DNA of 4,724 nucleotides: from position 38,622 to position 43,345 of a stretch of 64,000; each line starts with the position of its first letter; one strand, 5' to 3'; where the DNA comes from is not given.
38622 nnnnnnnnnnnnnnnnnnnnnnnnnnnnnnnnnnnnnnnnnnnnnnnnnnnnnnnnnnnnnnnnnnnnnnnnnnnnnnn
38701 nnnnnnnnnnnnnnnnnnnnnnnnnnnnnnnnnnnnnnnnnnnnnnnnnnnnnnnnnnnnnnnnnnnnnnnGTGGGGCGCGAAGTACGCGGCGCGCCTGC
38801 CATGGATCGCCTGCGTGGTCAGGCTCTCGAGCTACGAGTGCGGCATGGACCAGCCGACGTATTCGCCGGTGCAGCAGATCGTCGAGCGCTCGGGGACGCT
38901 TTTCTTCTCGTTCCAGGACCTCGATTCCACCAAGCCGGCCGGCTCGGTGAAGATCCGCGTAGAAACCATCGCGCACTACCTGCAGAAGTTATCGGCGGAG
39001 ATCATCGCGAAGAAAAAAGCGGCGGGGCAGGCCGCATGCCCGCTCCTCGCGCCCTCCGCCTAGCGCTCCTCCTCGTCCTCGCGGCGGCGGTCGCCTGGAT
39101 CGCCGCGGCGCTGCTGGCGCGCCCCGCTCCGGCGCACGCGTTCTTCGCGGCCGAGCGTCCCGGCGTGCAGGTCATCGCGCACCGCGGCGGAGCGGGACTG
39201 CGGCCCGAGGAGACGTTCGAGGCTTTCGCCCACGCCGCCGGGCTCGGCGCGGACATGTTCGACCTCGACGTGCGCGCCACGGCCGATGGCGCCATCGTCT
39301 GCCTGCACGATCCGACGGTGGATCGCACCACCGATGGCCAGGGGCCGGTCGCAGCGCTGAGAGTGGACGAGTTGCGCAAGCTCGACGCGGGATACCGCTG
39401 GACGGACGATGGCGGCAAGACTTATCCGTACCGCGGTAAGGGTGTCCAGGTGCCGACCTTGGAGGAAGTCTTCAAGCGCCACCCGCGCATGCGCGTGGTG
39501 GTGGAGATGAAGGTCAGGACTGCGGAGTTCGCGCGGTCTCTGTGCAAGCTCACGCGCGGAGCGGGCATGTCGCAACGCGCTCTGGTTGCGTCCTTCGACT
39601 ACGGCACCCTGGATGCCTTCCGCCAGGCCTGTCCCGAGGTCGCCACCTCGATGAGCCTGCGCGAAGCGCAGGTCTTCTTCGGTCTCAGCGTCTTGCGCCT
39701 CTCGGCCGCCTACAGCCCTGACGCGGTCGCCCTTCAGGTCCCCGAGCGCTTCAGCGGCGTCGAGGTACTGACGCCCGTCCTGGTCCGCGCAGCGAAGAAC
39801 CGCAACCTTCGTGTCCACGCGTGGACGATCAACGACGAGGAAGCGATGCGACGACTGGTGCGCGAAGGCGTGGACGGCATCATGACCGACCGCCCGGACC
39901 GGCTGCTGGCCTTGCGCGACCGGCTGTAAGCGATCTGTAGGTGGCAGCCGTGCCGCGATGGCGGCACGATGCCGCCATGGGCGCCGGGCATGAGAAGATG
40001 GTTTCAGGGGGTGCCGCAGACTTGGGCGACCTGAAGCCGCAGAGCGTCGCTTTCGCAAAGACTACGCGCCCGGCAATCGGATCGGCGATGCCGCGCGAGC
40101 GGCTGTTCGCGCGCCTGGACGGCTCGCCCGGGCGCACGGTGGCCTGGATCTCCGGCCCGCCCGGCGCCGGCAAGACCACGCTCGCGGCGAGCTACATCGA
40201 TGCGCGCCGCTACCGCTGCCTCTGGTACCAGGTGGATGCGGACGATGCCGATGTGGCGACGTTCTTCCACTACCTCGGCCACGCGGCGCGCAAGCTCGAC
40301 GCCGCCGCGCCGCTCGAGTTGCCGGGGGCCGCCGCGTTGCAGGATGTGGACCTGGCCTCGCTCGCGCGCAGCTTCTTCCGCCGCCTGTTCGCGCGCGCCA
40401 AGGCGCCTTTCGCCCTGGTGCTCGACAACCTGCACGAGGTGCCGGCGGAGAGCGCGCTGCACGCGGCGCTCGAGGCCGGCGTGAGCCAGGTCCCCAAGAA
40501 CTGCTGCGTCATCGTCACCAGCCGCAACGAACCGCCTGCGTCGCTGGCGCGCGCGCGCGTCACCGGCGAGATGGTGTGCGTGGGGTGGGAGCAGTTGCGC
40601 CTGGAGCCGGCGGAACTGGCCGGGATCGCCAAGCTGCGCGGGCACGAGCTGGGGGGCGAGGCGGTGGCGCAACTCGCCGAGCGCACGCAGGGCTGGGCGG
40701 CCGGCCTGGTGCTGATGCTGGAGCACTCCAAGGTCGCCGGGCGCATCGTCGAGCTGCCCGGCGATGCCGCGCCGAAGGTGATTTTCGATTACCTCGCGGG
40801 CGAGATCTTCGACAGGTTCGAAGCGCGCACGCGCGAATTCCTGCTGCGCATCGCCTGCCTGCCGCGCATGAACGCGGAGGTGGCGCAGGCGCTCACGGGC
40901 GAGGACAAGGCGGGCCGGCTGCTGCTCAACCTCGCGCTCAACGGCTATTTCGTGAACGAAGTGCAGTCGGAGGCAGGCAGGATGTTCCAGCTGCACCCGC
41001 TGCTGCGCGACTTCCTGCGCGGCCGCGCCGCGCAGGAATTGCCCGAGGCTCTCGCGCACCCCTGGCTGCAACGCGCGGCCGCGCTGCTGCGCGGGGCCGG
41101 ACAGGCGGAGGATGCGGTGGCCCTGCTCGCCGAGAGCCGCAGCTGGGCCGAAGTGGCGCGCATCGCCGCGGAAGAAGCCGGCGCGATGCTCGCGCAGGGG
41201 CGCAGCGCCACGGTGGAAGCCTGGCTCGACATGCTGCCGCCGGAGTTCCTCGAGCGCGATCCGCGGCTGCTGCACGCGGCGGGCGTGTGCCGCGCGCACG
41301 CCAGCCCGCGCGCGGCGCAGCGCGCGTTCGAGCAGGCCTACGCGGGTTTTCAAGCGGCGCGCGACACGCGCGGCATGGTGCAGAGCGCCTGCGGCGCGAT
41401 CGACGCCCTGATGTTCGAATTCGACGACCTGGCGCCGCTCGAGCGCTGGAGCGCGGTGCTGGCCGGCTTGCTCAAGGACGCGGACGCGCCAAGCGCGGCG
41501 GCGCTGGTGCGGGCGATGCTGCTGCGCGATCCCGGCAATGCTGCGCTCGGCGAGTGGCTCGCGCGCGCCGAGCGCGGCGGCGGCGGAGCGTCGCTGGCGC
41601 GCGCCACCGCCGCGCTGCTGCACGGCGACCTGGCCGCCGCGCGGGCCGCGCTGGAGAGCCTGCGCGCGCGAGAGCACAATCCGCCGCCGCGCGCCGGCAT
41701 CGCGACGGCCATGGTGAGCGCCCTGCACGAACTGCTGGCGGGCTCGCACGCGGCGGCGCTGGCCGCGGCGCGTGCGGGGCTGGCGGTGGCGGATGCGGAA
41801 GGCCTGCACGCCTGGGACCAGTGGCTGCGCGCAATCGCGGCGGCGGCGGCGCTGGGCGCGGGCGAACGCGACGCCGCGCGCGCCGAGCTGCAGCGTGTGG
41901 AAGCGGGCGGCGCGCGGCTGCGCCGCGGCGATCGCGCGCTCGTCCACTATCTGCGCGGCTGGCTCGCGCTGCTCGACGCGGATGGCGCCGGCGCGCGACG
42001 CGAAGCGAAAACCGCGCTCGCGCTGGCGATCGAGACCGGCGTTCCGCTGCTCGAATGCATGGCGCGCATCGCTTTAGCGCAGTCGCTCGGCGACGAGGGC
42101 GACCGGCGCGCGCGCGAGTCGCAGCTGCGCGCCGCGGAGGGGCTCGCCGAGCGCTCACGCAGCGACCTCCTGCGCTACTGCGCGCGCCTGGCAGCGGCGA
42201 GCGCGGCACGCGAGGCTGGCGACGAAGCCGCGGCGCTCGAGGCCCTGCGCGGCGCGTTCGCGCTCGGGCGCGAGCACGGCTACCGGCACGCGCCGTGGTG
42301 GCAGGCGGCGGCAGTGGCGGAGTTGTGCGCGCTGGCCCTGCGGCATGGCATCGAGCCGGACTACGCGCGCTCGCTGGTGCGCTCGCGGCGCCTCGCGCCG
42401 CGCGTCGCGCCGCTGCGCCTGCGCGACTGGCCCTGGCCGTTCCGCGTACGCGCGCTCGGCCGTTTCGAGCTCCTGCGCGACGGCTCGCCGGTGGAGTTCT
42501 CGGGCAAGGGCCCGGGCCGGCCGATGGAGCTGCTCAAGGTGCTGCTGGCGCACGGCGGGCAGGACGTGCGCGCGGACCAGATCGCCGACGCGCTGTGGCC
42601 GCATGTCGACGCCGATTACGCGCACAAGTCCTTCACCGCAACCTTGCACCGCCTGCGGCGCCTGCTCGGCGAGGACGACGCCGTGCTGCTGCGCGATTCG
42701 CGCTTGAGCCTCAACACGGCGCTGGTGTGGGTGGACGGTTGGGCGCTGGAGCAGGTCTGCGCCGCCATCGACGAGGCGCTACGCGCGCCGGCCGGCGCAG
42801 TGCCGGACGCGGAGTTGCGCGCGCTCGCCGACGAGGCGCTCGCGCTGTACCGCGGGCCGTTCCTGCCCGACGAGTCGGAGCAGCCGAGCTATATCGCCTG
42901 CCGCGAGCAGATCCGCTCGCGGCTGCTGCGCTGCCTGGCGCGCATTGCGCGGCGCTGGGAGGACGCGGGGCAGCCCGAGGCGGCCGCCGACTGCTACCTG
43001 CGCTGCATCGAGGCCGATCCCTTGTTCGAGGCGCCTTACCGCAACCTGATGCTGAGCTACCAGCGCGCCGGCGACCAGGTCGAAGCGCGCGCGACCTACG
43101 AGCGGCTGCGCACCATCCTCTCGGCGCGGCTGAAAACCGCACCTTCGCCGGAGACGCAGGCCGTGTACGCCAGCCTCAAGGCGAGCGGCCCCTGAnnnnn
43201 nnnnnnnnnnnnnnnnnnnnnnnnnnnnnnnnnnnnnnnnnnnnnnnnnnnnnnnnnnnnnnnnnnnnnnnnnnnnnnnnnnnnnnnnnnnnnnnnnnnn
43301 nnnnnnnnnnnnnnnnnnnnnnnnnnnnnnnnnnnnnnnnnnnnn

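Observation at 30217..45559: Three copies of an 11-bp-period direct repeat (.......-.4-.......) mark a candidate regulon of the adjacent SARP-type regulator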

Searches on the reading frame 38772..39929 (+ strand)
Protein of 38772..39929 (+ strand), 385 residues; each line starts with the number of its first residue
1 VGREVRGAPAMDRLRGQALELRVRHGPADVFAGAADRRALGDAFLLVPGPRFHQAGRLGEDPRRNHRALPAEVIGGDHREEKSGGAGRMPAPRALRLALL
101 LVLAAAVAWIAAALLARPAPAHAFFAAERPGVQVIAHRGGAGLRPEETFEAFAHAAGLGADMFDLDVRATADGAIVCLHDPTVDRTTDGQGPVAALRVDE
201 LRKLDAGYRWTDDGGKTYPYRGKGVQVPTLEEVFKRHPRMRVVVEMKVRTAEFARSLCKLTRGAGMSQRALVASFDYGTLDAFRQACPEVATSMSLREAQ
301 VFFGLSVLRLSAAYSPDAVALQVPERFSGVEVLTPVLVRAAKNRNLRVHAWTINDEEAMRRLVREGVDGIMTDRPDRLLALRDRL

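Call 8: search_protein_families(library=pfam, proteins=[window:38772-39929:+])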
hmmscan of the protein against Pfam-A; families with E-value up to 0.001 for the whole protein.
window:38772-39929:+ (385 aa): 2 families
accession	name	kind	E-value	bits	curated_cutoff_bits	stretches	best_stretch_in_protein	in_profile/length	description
PF03009.23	GDPD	-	1.2e-46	160.2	23.6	1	137-376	1-243/244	Glycerophosphoryl diester phosphodiesterase family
PF13653.12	GDPD_2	-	2.8e-07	31.3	27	1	347-376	1-30/30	Glycerophosphoryl diester phosphodiesterase family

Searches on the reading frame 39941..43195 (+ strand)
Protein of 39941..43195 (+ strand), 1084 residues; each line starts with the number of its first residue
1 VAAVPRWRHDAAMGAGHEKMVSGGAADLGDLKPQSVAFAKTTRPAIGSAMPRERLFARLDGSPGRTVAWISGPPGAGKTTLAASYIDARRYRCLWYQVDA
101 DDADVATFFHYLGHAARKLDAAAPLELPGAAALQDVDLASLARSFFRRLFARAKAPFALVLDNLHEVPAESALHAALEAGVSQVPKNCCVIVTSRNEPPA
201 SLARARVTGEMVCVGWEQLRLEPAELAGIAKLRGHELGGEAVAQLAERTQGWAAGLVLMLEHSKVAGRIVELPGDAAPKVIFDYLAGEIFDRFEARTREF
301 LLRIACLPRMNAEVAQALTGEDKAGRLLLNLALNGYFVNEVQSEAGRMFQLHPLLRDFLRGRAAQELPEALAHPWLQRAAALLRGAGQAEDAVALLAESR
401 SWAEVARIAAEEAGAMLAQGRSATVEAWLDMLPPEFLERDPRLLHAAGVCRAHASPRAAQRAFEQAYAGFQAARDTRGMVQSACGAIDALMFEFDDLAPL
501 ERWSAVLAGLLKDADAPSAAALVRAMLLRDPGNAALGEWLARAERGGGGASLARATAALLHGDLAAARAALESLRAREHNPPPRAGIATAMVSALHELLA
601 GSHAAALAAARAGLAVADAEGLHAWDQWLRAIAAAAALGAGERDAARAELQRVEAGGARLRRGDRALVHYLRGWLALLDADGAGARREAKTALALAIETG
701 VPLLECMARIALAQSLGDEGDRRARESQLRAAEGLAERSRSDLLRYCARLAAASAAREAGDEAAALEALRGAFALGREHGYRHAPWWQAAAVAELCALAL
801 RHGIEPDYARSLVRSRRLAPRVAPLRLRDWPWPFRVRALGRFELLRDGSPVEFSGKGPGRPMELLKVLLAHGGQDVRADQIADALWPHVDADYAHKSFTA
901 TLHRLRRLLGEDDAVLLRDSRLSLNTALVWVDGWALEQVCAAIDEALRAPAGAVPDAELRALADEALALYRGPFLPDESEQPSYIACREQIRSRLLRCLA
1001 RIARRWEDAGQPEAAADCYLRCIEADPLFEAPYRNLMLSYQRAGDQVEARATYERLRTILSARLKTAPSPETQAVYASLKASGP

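Call 8: search_protein_families(library=pfam, proteins=[window:39941-43195:+])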
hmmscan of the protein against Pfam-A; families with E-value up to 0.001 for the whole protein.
window:39941-43195:+ (1084 aa): 5 families
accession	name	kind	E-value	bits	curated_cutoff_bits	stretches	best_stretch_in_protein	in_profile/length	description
PF03704.23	BTAD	-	1.1e-17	65.2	22.1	1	957-1079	23-145/146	Bacterial transcriptional activator domain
PF24883.2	NPHP3_N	-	1.9e-09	38.4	24.8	1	62-195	19-164/164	Nephrocystin 3, N-terminal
PF13191.12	AAA_16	-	2.8e-07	31.6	32.6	1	60-172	17-149/167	AAA ATPase domain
PF13401.12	AAA_22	-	8.7e-05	23.3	27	1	66-170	6-99/130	AAA domain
PF00486.34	Trans_reg_C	-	0.00021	21.7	26.2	1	861-913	10-61/77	Transcriptional regulatory protein, C terminal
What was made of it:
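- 39977..43195 (+): Regulator: MalT-like STAND NTPase plus TPR-like sensor plus C-terminal wHTH-BTAD (SARP) module. The start codon is uncertain (ATG 39977, ATG 39998 or TTG 40022). Pfam in call 8.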

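Call 14: find_homologous_proteins(query=window:39941-43195:+, max_evalue=1e-20)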
Query window:39941-43195:+ (1084 aa): 2041 proteins with E <= 1e-20 among 8000 candidates; the best 120 are listed.
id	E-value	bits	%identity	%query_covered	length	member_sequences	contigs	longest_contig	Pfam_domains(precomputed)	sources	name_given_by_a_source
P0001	0.0e+0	2228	96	99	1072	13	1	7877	PF03704.24,PF25873.1,PF24883.3,PF13191.13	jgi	jgi:ATP/maltotriose-dependent transcriptional regulator MalT/DNA-binding SARP family transcriptional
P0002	0.0e+0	2080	90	99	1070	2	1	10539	PF03704.24,PF25873.1,PF24883.3,PF13191.13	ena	-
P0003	0.0e+0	2040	89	98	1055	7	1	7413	PF03704.24,PF25873.1,PF24883.3,PF13191.13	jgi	-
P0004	0.0e+0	1993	88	98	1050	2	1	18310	PF03704.24,PF25873.1,PF24883.3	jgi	-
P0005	0.0e+0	1986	85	99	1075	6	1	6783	PF03704.24,PF25873.1,PF24883.3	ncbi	-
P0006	0.0e+0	1970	89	94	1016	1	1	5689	PF03704.24,PF25873.1,PF24883.3,PF13191.13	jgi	jgi:ATP/maltotriose-dependent transcriptional regulator MalT/DNA-binding SARP family transcriptional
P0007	0.0e+0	1951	84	99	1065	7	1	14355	PF03704.24,PF25873.1,PF24883.3,PF13401.13,PF13191.13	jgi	-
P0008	0.0e+0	1867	83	98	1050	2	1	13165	PF03704.24,PF25873.1,PF24883.3,PF13191.13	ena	-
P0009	0.0e+0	1860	81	99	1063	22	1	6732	PF03704.24,PF25873.1,PF24883.3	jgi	-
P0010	0.0e+0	1837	80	99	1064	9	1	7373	PF03704.24,PF25873.1,PF24883.3,PF13191.13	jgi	-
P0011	0.0e+0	1802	78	99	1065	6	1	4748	PF03704.24,PF25873.1,PF24883.3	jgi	-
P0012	0.0e+0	1758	78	99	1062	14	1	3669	PF03704.24,PF25873.1,PF24883.3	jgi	jgi:DNA-binding SARP family transcriptional activator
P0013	0.0e+0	1755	78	99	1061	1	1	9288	PF03704.24,PF25873.1,PF24883.3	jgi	jgi:LuxR family maltose regulon positive regulatory protein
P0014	0.0e+0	1738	77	99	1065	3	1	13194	PF03704.24,PF25873.1,PF24883.3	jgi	jgi:DNA-binding SARP family transcriptional activator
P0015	0.0e+0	1737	77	99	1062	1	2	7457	PF03704.24,PF25873.1,PF24883.3,PF13191.13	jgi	jgi:ATP/maltotriose-dependent transcriptional regulator MalT/DNA-binding SARP family transcriptional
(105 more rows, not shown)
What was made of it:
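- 39977..43195 (+): 2041 homologs in call 14.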

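Call 15: find_related_loci(query=window:39998-43195:+, collection=metagenome_contigs, flank=10000)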
Query window:39998-43195:+ (1065 aa) in metagenome_contigs; peptide patterns used: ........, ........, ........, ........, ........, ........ (x = any residue, [..] = any of these).
93 stretches matched a pattern; 61 encode a relative of the query (tblastn E <= 1e-3); 60 distinct loci.
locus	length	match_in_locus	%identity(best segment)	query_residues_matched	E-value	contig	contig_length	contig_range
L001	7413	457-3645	89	1-1065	0e+0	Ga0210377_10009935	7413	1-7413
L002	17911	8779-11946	81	1-1065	0e+0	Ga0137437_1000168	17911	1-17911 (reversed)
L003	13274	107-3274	81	1-1065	0e+0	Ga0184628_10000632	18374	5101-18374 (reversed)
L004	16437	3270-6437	81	1-1065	0e+0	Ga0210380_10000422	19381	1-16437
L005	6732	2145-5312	81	1-1065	0e+0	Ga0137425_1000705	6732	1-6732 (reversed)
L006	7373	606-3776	80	1-1065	0e+0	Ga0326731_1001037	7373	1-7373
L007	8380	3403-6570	81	1-1065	0e+0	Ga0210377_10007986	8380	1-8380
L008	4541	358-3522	79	1-1065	0e+0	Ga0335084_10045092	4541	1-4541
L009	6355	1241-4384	68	13-1060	0e+0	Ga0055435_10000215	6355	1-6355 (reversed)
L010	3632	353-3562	67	2-1060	0e+0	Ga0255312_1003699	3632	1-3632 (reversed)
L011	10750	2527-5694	65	13-1065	0e+0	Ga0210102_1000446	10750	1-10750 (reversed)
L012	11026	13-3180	65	13-1065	0e+0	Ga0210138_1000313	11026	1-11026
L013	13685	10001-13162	65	15-1065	0e+0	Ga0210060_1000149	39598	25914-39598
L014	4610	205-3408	64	1-1065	0e+0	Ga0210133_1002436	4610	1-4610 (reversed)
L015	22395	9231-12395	84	1-1062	0e+0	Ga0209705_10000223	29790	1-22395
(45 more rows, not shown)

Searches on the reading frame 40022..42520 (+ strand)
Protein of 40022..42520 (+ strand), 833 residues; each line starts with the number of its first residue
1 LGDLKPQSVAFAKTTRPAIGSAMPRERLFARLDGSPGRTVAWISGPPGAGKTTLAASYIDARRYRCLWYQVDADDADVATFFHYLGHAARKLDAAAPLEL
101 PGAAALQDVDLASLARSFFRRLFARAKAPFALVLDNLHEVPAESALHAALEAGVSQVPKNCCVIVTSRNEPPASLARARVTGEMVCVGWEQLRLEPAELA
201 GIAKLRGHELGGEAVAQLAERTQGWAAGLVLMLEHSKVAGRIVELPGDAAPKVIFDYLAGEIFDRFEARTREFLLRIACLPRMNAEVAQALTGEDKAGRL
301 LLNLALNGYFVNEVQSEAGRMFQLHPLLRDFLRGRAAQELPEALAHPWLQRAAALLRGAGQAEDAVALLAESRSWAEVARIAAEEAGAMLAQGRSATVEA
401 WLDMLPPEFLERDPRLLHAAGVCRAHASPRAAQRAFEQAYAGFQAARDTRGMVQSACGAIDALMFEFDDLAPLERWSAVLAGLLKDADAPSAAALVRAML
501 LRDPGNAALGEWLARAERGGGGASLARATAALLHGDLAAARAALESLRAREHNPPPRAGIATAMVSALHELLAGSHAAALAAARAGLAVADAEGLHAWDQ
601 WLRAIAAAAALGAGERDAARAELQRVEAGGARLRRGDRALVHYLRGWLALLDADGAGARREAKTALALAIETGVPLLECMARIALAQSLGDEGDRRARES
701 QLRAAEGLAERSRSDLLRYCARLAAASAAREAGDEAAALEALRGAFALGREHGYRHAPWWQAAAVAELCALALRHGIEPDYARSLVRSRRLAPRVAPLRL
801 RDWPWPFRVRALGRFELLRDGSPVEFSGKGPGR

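Call 66: search_solved_structures(query=window:40022-42520:+, max_evalue=0.01)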
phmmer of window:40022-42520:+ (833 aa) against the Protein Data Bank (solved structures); distinct sequences matched with E-value up to 0.01: 1.
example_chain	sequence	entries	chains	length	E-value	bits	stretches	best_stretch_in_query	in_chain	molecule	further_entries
8bob_C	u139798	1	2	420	5.4e-31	111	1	13-366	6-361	HTH-type transcriptional regulator MalT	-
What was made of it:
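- On LAL / MalT family: The ATPase part is met (8bob, 5.4e-31, call 66; WHD_MalT in call 14).
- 39977..43195 (+): N-terminal 366 aa match MalT 8bob at 5e-31 (call 66).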
